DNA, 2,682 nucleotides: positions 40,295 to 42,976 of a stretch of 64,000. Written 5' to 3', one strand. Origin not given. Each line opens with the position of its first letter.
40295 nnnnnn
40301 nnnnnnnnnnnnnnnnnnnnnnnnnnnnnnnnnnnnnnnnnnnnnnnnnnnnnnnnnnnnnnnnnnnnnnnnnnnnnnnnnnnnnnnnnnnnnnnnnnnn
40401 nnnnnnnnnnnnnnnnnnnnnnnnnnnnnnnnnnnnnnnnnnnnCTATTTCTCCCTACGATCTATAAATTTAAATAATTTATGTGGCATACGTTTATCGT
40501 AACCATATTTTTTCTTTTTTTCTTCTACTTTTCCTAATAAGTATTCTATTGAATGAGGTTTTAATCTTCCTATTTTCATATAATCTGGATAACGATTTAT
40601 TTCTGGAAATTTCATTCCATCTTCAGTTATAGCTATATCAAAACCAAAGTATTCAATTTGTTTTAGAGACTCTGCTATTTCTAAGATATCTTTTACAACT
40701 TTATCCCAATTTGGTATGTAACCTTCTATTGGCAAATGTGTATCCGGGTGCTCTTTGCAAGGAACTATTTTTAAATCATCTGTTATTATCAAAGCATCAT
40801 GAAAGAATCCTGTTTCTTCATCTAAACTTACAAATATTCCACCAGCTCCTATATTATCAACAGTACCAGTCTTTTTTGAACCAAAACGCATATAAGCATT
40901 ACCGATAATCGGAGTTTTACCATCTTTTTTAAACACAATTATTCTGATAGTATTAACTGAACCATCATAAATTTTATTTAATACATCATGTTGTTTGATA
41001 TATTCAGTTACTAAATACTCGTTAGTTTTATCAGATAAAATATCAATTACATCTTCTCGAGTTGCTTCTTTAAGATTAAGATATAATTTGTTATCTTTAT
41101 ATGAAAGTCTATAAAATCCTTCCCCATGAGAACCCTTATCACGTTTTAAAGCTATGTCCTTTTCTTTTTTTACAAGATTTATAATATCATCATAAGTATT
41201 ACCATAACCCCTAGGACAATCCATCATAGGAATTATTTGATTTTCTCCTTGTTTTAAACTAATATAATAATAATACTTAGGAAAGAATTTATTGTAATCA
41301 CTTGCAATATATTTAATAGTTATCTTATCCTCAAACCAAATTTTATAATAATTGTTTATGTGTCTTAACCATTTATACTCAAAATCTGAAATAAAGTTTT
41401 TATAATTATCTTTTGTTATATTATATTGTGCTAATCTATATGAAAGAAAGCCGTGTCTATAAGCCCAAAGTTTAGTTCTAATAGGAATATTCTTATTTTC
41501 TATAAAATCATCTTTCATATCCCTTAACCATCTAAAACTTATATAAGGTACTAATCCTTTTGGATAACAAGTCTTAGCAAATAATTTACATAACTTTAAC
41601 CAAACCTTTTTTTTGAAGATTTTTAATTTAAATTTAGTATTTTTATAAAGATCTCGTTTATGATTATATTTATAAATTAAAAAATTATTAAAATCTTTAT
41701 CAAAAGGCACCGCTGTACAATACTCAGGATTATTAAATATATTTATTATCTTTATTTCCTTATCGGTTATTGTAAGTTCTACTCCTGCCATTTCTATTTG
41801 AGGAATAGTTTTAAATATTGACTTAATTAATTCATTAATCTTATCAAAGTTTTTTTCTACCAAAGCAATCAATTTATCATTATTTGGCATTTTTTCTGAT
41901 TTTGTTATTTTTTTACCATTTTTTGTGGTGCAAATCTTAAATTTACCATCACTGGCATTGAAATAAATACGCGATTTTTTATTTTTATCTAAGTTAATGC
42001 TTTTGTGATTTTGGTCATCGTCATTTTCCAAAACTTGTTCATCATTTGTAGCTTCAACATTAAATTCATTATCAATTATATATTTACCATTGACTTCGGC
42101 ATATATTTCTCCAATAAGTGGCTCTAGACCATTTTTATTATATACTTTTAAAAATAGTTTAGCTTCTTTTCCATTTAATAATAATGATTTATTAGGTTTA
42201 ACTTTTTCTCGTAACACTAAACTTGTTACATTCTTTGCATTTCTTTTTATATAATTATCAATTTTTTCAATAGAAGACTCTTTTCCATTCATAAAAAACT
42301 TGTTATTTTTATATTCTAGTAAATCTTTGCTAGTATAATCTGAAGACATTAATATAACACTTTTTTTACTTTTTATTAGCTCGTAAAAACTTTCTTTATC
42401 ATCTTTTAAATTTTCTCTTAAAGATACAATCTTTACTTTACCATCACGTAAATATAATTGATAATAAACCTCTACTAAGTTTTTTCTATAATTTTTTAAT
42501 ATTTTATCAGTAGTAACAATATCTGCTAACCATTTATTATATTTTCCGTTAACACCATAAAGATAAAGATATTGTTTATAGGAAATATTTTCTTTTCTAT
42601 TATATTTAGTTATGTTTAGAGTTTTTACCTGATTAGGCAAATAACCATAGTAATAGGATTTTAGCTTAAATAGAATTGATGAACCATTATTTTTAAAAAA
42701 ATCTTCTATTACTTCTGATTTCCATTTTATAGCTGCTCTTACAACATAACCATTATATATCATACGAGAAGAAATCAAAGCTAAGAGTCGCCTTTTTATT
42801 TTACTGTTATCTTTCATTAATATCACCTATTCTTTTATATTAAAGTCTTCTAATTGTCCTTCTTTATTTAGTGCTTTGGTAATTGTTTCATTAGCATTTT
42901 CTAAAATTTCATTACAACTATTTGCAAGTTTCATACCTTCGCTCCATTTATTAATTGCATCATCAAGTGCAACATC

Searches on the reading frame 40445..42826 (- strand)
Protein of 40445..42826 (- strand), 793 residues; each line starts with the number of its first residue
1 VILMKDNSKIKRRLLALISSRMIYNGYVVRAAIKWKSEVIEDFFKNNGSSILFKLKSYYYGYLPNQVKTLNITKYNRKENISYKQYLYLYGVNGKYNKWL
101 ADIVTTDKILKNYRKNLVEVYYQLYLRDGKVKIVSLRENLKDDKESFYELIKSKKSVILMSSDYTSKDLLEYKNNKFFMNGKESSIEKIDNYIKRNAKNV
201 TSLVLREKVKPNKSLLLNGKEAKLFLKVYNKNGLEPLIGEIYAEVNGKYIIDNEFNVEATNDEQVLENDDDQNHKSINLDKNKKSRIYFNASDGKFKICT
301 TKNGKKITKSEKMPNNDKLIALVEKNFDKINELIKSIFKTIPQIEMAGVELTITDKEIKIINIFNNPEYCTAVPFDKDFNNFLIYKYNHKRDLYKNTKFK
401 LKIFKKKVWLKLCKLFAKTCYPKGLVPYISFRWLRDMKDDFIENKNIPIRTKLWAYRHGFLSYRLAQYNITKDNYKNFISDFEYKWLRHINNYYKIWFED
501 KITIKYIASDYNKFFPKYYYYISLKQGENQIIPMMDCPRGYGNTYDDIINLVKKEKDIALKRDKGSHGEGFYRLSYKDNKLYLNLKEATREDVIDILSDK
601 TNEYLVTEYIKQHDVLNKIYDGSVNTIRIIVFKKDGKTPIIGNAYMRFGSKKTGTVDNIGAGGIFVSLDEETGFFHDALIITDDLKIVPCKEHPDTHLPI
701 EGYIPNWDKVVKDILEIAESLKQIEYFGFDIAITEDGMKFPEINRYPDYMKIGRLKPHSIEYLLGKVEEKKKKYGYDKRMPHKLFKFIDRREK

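Call 3: search_protein_families(library=pfam, proteins=[window:40445-42826:-], max_evalue=0.01)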
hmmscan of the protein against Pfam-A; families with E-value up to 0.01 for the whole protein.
window:40445-42826:- (793 aa): 2 families
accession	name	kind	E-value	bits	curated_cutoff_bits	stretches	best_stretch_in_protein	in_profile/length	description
PF14397.11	ATPgrasp_ST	-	7.4e-39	134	31.4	1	487-749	7-258/278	Sugar-transfer associated ATP-grasp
PF14398.11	ATPgrasp_YheCD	-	8.6e-08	32.2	26.8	1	544-669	37-167/255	YheC/D like ATP-grasp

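Call 4: search_protein_families(library=ncbifam, proteins=[window:40445-42826:-], max_evalue=0.01)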
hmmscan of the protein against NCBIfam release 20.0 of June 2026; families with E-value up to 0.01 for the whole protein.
window:40445-42826:- (793 aa): 1 family
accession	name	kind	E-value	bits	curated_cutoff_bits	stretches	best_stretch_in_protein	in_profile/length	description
TIGR02291.1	rimK_rel_E_lig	hypoth_equivalog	1.2e-09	37.6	314.2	1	546-737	66-260/317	alpha-L-glutamate ligase-like protein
